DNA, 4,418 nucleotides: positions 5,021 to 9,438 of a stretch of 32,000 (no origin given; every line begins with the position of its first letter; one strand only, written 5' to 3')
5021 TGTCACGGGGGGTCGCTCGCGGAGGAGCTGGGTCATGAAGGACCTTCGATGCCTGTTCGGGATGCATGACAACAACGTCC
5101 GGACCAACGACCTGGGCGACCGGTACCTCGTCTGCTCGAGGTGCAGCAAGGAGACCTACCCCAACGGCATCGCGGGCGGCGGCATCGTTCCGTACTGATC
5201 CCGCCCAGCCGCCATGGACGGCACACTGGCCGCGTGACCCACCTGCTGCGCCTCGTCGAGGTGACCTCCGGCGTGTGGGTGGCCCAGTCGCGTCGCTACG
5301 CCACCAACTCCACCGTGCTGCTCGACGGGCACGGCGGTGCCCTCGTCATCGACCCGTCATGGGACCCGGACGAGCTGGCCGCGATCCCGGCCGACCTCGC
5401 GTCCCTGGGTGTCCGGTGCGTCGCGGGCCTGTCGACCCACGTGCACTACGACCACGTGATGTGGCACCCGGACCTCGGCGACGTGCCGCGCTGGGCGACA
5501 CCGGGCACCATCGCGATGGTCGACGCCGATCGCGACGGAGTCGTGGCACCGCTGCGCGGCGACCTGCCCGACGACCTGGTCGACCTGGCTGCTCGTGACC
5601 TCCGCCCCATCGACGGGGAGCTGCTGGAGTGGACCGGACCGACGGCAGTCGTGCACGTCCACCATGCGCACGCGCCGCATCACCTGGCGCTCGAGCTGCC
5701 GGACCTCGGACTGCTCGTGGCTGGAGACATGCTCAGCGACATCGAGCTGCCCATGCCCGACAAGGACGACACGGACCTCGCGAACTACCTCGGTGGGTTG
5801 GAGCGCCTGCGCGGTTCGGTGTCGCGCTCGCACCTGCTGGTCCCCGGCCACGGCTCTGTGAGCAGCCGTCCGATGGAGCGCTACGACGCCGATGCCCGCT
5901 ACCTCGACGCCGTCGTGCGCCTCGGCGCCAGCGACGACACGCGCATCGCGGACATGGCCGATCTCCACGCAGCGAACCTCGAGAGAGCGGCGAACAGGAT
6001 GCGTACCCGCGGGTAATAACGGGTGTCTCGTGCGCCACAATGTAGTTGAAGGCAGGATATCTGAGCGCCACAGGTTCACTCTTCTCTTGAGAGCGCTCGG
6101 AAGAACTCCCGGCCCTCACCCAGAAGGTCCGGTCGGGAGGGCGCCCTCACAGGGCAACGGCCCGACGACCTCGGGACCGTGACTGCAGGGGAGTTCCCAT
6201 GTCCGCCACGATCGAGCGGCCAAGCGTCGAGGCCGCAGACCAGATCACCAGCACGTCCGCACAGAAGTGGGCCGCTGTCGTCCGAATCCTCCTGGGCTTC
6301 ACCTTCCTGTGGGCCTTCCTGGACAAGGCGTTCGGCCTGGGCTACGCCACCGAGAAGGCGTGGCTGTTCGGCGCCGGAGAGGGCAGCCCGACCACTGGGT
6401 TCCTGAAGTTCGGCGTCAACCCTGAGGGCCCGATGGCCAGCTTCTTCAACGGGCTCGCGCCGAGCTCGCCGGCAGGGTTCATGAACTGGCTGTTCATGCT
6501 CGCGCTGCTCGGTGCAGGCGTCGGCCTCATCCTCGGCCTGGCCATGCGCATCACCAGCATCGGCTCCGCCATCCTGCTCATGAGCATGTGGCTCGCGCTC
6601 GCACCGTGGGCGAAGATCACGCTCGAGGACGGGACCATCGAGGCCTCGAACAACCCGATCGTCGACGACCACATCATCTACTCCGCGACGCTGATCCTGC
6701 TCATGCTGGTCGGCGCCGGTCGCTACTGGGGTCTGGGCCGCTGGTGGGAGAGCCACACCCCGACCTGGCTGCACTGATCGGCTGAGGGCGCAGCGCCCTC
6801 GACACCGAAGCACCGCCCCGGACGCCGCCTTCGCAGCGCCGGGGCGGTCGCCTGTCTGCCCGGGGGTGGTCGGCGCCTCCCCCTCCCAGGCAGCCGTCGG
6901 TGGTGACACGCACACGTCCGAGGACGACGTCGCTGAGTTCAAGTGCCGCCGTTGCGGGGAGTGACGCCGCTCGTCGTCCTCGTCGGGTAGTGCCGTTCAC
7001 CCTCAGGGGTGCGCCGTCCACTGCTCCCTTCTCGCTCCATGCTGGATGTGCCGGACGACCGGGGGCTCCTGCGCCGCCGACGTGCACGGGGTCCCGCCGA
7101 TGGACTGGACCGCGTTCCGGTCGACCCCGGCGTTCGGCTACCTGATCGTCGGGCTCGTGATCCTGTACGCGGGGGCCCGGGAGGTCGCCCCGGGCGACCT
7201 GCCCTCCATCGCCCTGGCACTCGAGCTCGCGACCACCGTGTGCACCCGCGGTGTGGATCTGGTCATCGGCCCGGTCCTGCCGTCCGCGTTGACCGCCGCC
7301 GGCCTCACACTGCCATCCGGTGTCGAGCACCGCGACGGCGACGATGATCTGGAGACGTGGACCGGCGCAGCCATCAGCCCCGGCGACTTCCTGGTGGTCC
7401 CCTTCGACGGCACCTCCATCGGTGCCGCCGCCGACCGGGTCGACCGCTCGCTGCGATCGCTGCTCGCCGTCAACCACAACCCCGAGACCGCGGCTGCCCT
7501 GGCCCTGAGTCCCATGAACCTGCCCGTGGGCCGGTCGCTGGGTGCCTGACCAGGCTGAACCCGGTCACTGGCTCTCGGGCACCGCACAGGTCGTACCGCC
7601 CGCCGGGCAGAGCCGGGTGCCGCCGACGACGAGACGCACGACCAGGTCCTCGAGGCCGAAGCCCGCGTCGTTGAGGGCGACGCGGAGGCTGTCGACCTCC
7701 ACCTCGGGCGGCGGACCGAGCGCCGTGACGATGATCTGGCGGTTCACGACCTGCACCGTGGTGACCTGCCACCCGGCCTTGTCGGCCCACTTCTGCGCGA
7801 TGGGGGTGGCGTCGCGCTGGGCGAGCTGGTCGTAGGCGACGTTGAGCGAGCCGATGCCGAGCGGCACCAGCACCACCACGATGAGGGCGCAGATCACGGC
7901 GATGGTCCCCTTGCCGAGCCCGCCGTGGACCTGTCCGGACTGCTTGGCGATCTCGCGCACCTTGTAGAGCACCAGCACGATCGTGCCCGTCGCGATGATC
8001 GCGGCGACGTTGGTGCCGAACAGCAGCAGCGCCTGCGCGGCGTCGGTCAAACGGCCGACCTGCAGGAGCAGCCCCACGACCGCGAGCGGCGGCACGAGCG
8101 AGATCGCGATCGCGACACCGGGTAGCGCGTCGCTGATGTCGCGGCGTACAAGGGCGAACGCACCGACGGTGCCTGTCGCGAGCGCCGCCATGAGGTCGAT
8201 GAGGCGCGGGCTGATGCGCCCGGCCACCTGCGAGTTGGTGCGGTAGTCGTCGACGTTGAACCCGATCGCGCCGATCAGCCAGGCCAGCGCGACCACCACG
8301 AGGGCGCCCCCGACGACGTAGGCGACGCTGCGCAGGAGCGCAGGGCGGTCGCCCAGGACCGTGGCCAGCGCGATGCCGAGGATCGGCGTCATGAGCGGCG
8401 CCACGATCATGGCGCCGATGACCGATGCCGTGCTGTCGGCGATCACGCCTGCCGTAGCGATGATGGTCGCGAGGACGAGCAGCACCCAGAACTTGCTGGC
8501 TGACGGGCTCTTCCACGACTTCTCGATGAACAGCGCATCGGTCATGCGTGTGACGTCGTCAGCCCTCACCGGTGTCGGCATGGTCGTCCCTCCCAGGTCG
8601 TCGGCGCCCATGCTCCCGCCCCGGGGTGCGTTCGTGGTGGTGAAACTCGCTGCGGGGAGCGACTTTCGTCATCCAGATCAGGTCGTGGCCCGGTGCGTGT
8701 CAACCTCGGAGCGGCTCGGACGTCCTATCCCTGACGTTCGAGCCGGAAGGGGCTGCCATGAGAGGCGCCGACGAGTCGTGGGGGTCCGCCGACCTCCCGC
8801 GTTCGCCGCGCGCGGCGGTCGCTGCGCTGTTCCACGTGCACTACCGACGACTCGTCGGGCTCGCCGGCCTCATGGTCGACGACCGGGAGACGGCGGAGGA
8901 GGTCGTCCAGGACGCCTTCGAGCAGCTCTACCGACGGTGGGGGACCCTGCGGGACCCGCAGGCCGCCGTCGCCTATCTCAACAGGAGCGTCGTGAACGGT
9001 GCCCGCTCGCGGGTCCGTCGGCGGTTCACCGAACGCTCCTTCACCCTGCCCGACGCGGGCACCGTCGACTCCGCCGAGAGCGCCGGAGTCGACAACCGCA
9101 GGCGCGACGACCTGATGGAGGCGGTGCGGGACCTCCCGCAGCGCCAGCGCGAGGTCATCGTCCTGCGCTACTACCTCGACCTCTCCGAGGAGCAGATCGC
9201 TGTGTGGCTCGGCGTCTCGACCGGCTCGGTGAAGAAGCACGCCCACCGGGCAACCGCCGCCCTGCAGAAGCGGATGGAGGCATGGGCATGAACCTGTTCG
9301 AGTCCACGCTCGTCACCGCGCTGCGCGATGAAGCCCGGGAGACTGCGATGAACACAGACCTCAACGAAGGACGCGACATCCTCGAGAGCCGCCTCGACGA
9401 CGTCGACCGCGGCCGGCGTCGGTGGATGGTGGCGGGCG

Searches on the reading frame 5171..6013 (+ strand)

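Call 72: search_protein_families(library=pfam, proteins=[window:5171-6013:+], max_evalue=0.0001)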
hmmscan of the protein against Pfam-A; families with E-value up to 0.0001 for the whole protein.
window:5171-6013:+ (281 aa): 1 family
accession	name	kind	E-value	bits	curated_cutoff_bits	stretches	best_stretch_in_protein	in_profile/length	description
PF00753.33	Lactamase_B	-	1.1e-11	45.6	22.7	1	45-217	6-173/196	Metallo-beta-lactamase superfamily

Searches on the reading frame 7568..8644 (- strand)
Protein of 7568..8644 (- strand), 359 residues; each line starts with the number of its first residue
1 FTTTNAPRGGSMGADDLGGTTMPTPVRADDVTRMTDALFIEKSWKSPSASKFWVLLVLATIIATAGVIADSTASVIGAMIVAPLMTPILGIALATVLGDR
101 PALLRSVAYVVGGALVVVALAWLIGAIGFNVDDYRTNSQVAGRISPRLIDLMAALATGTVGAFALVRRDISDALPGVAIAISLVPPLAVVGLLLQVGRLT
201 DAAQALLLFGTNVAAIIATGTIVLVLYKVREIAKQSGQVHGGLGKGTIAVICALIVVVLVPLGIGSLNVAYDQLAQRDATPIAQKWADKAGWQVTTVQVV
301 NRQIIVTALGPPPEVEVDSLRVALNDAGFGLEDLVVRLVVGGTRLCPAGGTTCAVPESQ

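Call 72: search_protein_families(library=pfam, proteins=[window:7568-8644:-], max_evalue=0.0001)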
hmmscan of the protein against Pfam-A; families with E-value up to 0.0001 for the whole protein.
window:7568-8644:- (359 aa): 1 family
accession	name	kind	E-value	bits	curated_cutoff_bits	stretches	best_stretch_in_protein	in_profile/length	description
PF04087.19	DUF389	-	2.1e-35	122.2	23.9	1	79-217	1-136/137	Domain of unknown function (DUF389)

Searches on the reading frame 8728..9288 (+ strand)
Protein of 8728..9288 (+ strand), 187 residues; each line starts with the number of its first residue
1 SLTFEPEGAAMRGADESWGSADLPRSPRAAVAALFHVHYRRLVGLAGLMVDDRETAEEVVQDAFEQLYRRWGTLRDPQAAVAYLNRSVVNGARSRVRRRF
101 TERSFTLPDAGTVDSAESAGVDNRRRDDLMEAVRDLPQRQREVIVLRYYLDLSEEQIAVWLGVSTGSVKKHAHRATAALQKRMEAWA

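Call 72: search_protein_families(library=pfam, proteins=[window:8728-9288:+], max_evalue=0.0001)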
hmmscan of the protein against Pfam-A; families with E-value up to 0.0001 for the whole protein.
window:8728-9288:+ (187 aa): 3 families
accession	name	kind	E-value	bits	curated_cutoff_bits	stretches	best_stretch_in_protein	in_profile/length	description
PF08281.18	Sigma70_r4_2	-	1.9e-15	56.7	25.7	1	127-178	2-53/54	Sigma-70, region 4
PF04545.22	Sigma70_r4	-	2.5e-11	43.4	24.1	1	134-181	3-50/50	Sigma-70, region 4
PF04542.20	Sigma70_r2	-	1.4e-09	38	24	1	34-99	1-68/71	Sigma-70 region 2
